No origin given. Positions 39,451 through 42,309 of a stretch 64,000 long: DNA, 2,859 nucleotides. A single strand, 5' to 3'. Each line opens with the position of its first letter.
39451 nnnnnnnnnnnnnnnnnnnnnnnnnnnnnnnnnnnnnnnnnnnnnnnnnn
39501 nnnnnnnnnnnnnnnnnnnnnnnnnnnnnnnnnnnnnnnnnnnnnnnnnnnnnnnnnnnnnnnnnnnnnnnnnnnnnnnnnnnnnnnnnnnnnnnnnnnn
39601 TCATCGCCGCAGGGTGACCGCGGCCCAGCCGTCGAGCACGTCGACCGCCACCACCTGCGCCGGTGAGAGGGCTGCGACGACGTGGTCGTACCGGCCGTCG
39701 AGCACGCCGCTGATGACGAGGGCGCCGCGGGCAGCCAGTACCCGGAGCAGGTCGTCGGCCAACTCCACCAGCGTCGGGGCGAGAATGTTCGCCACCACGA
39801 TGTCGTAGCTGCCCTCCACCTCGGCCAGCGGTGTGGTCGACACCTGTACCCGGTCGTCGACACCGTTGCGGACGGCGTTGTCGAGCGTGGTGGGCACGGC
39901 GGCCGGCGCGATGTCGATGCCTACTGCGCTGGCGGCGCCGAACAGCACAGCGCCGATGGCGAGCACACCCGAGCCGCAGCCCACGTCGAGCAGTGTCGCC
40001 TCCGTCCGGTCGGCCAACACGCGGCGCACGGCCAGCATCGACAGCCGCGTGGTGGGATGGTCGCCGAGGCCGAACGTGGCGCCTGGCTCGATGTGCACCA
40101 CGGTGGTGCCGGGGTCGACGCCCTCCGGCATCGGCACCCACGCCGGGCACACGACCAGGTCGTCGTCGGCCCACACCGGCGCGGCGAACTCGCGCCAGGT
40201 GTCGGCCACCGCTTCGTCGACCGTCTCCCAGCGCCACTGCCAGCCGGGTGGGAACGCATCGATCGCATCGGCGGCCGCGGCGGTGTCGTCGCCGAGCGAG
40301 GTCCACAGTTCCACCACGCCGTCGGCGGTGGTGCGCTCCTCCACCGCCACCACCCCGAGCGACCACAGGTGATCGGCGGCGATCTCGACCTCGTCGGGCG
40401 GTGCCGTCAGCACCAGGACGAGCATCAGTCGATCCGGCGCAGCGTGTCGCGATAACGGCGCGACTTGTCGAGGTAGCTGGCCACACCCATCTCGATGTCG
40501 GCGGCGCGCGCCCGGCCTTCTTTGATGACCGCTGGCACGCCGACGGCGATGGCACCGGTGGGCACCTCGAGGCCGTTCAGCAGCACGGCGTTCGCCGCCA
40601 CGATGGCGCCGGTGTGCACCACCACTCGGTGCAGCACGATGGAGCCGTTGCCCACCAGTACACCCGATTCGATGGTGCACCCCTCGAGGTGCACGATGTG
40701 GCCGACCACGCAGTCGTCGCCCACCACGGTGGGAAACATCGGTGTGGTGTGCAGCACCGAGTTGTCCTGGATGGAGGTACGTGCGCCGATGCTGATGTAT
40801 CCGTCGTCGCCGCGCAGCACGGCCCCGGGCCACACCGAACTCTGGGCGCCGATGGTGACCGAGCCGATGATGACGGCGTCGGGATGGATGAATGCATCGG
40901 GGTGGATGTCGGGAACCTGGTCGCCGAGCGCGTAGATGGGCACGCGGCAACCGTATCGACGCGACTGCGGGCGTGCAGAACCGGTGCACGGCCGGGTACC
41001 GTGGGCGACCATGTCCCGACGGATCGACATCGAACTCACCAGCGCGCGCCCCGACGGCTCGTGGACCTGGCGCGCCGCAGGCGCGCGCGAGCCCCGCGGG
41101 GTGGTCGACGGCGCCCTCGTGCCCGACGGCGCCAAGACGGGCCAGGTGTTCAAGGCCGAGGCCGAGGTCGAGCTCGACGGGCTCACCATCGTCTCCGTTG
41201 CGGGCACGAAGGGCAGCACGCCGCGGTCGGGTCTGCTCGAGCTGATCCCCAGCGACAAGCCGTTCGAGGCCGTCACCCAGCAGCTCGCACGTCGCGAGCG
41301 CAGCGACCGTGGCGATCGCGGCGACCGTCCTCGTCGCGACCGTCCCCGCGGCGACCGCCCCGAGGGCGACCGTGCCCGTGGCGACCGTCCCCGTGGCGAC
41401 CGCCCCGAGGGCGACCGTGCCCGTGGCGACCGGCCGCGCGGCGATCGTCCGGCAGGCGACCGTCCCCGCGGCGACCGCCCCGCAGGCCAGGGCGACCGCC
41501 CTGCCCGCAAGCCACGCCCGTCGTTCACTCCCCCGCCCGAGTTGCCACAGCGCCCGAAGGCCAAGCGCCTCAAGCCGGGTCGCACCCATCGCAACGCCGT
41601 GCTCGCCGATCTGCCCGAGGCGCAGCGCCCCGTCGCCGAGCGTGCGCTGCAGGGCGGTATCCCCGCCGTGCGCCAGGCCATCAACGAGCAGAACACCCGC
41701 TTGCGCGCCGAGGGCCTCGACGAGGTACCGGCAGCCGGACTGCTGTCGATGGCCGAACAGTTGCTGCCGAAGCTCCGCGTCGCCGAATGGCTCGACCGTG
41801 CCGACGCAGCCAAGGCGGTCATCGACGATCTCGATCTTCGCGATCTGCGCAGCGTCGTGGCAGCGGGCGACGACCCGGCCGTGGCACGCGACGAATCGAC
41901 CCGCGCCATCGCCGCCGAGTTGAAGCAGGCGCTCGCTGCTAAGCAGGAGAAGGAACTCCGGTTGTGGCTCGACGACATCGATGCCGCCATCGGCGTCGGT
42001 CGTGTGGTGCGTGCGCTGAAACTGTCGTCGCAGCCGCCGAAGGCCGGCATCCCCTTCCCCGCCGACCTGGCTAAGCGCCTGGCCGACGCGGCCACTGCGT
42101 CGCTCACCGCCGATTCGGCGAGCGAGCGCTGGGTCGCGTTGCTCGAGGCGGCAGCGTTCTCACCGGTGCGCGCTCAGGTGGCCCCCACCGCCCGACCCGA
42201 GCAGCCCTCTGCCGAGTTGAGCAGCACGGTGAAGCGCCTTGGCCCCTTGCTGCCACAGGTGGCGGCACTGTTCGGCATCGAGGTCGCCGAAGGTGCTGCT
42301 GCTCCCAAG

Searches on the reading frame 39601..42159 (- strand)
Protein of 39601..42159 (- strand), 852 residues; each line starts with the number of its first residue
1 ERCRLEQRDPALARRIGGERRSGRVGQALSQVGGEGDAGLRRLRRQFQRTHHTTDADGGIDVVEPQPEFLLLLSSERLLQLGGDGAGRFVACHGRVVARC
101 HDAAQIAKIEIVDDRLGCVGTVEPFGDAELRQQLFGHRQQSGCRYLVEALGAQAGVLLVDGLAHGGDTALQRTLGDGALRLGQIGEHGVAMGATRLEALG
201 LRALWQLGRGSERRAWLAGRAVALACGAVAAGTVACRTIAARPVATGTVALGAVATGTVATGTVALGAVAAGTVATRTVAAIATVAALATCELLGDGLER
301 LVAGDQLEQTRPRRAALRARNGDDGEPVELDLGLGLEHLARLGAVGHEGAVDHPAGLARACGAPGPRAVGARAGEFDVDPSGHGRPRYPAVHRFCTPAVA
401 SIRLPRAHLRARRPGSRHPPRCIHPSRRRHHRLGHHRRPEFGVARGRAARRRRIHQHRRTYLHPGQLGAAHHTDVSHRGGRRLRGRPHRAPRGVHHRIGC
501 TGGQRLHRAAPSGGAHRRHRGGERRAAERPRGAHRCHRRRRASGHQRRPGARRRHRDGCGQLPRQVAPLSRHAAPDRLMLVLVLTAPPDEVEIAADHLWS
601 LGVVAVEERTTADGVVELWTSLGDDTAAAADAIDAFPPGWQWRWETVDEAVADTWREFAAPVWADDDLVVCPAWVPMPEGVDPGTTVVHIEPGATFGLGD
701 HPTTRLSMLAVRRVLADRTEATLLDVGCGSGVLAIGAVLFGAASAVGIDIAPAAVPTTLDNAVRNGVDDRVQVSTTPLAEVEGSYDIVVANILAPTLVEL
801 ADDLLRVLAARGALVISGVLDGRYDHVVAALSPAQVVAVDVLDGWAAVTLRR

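Call 7: search_protein_families(library=pfam, proteins=[window:39601-42159:-])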
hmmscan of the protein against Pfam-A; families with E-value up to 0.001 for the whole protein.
window:39601-42159:- (852 aa): 8 families
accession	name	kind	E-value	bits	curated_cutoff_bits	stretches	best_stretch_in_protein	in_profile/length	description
PF06325.19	PrmA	-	5e-49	167.8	22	1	645-851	90-294/296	Ribosomal protein L11 methyltransferase (PrmA)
PF13847.12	Methyltransf_31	-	8.5e-08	32.4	27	1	720-817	4-110/145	Methyltransferase domain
PF13649.12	Methyltransf_25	-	1e-06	29.7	27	1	724-812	2-97/97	Methyltransferase domain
PF05175.20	MTS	-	5.3e-06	26.6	23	1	715-791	27-105/170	Methyltransferase small domain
PF13489.12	Methyltransf_23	-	5.4e-06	26.7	27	1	712-791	14-88/164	Methyltransferase domain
PF08241.18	Methyltransf_11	-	8.4e-06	26.8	21.2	1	724-816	1-95/95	Methyltransferase domain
PF08242.18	Methyltransf_12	-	1.9e-05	25.7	30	1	724-797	1-78/98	Methyltransferase domain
PF01170.24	UPF0020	-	0.00059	20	22.3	0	719-791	28-128/197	RMKL-like, methyltransferase domain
